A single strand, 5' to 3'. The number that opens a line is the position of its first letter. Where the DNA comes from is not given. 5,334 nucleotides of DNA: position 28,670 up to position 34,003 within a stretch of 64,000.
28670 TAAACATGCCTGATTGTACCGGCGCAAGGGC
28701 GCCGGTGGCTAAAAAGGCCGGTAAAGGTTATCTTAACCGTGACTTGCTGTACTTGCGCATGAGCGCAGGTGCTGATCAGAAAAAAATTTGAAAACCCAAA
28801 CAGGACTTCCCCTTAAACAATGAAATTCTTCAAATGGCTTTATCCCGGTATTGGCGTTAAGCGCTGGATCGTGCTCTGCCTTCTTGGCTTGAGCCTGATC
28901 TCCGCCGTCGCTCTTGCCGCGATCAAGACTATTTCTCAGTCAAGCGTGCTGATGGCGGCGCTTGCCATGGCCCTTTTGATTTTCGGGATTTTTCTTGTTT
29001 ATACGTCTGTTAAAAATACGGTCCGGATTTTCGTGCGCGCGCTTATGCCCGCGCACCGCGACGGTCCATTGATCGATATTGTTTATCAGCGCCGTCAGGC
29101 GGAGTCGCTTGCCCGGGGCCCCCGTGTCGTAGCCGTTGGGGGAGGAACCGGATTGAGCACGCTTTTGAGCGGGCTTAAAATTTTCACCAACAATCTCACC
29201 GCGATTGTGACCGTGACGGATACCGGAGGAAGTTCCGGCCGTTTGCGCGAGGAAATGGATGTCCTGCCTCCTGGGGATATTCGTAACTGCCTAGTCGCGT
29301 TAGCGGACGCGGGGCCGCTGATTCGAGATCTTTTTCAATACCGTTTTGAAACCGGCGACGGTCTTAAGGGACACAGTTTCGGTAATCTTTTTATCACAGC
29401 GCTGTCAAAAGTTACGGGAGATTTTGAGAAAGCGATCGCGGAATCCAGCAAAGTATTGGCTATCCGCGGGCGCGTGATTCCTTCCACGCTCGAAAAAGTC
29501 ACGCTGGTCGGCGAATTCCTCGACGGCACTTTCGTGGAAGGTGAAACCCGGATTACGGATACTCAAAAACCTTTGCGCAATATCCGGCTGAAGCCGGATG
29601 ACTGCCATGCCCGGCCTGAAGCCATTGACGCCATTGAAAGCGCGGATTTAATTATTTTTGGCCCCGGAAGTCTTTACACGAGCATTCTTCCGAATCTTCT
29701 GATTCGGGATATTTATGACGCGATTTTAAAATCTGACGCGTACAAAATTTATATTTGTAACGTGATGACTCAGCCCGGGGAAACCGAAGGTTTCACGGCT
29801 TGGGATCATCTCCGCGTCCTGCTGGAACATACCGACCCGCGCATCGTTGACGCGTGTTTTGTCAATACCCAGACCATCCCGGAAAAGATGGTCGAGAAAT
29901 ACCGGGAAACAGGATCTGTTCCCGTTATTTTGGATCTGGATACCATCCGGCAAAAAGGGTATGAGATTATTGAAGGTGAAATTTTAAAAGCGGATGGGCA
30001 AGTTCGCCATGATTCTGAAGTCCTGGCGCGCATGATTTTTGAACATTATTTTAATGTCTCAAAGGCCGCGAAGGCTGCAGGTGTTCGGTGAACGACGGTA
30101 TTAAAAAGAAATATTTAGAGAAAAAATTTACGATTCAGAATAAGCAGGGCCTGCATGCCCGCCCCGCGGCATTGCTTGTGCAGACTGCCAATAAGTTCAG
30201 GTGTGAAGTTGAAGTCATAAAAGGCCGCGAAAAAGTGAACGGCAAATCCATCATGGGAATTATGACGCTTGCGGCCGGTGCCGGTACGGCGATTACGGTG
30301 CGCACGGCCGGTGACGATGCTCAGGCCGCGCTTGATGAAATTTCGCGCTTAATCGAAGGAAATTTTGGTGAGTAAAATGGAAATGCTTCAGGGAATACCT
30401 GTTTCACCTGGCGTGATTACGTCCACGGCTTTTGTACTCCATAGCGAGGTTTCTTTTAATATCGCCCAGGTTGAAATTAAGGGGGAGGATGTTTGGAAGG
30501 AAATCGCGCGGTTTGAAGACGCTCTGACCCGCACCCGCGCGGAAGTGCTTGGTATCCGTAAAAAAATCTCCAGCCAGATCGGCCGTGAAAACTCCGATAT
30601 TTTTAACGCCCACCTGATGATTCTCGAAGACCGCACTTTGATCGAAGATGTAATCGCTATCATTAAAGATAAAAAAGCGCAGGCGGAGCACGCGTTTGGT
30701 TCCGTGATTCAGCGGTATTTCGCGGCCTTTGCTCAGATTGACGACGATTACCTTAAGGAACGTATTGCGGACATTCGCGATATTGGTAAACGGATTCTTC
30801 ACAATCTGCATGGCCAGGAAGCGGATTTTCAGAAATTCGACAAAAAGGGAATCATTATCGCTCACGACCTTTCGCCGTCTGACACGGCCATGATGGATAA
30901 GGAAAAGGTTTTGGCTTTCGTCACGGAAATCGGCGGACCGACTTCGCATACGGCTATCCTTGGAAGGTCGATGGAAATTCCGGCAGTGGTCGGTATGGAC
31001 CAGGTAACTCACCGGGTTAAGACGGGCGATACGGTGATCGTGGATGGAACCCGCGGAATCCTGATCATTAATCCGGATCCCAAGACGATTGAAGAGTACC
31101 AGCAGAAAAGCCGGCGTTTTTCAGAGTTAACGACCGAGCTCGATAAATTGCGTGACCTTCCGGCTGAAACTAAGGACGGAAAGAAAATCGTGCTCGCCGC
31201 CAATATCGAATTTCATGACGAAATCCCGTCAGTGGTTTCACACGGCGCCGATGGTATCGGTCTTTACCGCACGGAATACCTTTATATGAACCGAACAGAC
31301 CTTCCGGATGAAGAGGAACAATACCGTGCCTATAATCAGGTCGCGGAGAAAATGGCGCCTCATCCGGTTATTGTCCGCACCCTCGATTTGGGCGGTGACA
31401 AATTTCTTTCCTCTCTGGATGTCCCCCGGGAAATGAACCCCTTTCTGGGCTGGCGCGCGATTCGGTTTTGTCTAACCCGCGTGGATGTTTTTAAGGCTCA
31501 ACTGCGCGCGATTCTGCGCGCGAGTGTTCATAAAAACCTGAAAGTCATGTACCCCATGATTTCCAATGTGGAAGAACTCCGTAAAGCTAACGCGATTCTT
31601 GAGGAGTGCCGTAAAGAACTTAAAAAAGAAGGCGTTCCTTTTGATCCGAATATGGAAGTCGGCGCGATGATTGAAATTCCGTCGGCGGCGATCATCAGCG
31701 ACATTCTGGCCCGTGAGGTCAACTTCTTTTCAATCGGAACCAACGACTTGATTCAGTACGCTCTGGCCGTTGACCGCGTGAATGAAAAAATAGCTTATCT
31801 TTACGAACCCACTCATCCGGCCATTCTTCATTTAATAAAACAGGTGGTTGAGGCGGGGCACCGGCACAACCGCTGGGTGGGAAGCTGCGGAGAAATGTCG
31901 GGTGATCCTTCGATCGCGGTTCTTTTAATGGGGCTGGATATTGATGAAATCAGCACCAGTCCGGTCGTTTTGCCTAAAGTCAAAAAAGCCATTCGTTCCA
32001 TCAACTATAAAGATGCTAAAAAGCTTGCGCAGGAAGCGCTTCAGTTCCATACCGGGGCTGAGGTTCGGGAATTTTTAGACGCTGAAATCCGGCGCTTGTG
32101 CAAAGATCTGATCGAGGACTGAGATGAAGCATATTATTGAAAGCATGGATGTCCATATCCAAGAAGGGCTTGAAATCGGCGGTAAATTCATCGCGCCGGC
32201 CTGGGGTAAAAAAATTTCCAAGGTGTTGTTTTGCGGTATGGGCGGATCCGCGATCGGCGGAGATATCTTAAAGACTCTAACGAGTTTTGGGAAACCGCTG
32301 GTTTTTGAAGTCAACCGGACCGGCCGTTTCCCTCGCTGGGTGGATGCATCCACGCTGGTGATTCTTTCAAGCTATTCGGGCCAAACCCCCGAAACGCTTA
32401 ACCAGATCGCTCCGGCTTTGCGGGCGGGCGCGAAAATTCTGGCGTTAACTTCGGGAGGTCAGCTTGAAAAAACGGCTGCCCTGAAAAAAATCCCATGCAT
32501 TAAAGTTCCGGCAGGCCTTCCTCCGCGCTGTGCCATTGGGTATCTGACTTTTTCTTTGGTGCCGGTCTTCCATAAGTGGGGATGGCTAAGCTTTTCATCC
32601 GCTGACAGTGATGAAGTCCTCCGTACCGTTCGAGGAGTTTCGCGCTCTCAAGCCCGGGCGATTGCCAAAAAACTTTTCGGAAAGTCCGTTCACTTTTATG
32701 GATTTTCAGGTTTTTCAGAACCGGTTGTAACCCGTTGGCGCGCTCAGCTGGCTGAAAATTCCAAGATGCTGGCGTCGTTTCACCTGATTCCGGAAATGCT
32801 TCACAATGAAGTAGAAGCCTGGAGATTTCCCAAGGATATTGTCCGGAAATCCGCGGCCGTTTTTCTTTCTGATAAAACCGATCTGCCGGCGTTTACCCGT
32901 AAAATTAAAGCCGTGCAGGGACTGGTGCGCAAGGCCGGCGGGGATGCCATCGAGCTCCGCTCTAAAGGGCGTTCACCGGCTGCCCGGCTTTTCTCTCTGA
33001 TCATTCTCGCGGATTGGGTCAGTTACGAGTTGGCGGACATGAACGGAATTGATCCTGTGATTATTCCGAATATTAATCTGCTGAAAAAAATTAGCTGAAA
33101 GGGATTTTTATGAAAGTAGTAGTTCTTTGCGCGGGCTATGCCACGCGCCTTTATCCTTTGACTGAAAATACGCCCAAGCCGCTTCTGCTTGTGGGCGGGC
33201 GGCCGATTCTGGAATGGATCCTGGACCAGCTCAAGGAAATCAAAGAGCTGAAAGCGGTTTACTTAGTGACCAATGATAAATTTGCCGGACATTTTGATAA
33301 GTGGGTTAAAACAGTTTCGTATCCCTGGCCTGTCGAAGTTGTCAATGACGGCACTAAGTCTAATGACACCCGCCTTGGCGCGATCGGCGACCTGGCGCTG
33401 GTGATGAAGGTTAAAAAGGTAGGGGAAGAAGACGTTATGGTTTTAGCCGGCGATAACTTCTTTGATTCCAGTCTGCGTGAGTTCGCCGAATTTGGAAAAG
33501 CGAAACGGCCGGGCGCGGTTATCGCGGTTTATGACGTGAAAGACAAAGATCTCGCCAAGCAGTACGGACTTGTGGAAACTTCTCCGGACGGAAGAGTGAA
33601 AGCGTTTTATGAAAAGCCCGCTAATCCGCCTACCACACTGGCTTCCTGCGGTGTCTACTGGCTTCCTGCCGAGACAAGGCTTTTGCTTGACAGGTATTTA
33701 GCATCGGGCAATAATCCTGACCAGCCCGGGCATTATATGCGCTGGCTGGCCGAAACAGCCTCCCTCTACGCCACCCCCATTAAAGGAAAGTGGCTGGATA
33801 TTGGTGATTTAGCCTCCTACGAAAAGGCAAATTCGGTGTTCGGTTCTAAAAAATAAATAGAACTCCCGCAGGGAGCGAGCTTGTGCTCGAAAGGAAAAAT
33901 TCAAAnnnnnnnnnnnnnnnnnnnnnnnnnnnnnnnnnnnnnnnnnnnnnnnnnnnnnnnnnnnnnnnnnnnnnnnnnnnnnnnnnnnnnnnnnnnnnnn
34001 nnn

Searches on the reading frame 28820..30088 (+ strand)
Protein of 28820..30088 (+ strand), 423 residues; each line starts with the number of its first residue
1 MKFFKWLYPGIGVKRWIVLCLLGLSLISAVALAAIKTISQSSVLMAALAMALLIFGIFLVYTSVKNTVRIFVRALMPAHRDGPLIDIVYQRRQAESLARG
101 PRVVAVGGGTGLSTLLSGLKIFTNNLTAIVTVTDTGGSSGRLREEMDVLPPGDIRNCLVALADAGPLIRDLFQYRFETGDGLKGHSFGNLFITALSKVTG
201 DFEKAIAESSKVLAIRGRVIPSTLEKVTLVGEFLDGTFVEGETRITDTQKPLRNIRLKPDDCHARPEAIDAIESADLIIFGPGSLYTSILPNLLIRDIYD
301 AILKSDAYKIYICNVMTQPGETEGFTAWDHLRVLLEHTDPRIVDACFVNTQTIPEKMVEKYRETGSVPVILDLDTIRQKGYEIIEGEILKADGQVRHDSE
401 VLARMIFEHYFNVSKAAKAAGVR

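Call 24: search_protein_families(library=pfam, proteins=[window:28820-30088:+], max_evalue=0.0001)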
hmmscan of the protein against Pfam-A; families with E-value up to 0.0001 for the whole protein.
window:28820-30088:+ (423 aa): 1 family
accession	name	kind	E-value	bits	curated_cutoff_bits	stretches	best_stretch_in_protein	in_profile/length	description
PF01933.23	CofD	-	7.8e-112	373.6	30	1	103-388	1-289/290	2-phospho-L-lactate transferase CofD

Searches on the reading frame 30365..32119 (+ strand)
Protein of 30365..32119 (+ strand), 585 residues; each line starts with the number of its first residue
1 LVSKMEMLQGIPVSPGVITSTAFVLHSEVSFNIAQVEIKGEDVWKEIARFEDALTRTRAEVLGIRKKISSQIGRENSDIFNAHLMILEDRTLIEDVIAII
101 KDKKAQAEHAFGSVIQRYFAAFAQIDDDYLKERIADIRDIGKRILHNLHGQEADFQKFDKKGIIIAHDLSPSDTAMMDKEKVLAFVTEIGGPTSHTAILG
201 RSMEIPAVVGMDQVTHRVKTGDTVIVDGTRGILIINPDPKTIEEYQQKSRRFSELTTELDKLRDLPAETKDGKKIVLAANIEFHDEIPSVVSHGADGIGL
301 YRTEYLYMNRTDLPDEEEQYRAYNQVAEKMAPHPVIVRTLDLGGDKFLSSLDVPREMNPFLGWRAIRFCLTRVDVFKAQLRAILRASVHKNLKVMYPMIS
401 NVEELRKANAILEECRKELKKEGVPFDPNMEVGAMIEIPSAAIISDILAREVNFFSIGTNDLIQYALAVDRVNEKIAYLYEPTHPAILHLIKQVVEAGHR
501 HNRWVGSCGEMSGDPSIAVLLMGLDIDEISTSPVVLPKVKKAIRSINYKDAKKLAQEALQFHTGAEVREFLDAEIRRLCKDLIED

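Call 34: search_protein_families(library=pfam, proteins=[window:30365-32119:+], max_evalue=0.0001)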
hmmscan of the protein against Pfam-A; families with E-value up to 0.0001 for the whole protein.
window:30365-32119:+ (585 aa): 3 families
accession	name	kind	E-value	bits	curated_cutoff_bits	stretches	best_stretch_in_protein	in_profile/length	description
PF02896.24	PEP-utilizers_C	-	1.5e-117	392.4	22.8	1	258-547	3-292/293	PEP-utilising enzyme, PEP-binding domain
PF05524.18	PEP-utilisers_N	-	2e-30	105.9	24.4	1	9-133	1-121/121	PEP-utilising enzyme, N-terminal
PF00391.29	PEP-utilizers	-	6e-27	93.5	23.1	1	159-231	2-72/72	PEP-utilising enzyme, mobile domain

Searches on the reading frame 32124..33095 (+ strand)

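Call 34: search_protein_families(library=pfam, proteins=[window:32124-33095:+], max_evalue=0.0001)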
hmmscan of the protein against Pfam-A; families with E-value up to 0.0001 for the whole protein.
window:32124-33095:+ (324 aa): 2 families
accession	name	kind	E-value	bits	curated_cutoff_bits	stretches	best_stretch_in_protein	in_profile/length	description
PF10432.14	bact-PGI_C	-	3.6e-40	137.8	24.5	1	175-322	3-149/151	Bacterial phospho-glucose isomerase C-terminal SIS domain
PF01380.27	SIS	-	5.2e-05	23.5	25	0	32-110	6-88/131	SIS domain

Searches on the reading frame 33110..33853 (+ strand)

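Call 34: search_protein_families(library=pfam, proteins=[window:33110-33853:+], max_evalue=0.0001)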
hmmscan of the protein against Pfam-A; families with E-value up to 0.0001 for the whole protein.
window:33110-33853:+ (248 aa): 2 families
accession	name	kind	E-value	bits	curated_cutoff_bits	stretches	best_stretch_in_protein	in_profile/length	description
PF00483.29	NTP_transferase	-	1.3e-31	110.5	21.2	1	2-242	1-240/245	Nucleotidyl transferase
PF12804.13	NTP_transf_3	-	1.8e-10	41.7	27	1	3-143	1-125/160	MobA-like NTP transferase domain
